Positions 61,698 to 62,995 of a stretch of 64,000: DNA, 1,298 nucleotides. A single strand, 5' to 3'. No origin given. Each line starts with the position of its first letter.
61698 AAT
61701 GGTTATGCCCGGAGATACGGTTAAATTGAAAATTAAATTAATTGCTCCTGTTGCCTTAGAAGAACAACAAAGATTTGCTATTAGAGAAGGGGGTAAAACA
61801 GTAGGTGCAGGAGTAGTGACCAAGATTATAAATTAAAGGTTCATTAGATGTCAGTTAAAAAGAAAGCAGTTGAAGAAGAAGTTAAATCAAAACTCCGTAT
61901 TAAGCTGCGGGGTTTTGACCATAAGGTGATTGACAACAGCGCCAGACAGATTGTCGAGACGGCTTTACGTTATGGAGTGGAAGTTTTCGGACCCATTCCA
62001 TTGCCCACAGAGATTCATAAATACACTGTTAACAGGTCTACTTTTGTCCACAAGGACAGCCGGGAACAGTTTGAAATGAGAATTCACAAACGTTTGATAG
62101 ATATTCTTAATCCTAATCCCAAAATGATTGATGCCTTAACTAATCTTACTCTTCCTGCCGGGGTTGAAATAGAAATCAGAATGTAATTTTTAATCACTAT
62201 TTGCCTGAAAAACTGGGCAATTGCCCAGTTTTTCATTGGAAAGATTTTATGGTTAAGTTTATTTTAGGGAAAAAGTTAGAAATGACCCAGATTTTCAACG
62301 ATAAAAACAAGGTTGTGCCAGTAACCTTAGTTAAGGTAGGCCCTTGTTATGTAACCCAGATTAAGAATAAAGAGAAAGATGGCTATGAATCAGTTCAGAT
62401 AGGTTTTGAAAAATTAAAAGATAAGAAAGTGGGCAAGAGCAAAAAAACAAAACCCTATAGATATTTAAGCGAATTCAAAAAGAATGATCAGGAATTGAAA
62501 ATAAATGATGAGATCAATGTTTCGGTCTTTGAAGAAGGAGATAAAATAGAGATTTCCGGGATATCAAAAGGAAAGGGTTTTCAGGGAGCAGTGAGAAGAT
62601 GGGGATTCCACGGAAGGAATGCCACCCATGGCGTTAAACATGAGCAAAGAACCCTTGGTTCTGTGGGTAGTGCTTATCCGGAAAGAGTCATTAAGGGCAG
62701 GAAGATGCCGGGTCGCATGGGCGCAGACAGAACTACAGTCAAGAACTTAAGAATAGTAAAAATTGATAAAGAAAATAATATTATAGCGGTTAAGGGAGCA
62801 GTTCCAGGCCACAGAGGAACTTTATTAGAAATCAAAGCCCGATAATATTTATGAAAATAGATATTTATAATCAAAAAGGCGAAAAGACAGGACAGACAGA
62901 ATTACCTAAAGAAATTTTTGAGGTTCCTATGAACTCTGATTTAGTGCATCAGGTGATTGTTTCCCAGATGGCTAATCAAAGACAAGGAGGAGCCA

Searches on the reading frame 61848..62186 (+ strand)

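Call 44: search_protein_families(library=pfam, proteins=[window:61848-62186:+], max_evalue=0.0001)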
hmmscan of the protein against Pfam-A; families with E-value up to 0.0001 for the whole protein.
window:61848-62186:+ (112 aa): 1 family
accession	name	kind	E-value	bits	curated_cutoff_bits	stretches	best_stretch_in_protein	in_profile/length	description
PF00338.27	Ribosomal_S10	-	2.6e-35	121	21.2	1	17-110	1-97/98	Ribosomal protein S10p/S20e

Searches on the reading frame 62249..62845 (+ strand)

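Call 44: search_protein_families(library=pfam, proteins=[window:62249-62845:+], max_evalue=0.0001)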
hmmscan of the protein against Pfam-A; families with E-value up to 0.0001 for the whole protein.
window:62249-62845:+ (198 aa): 1 family
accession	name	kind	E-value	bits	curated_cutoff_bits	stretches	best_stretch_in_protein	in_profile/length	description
PF00297.29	Ribosomal_L3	-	2.7e-17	63.3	22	1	91-175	209-291/369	Ribosomal protein L3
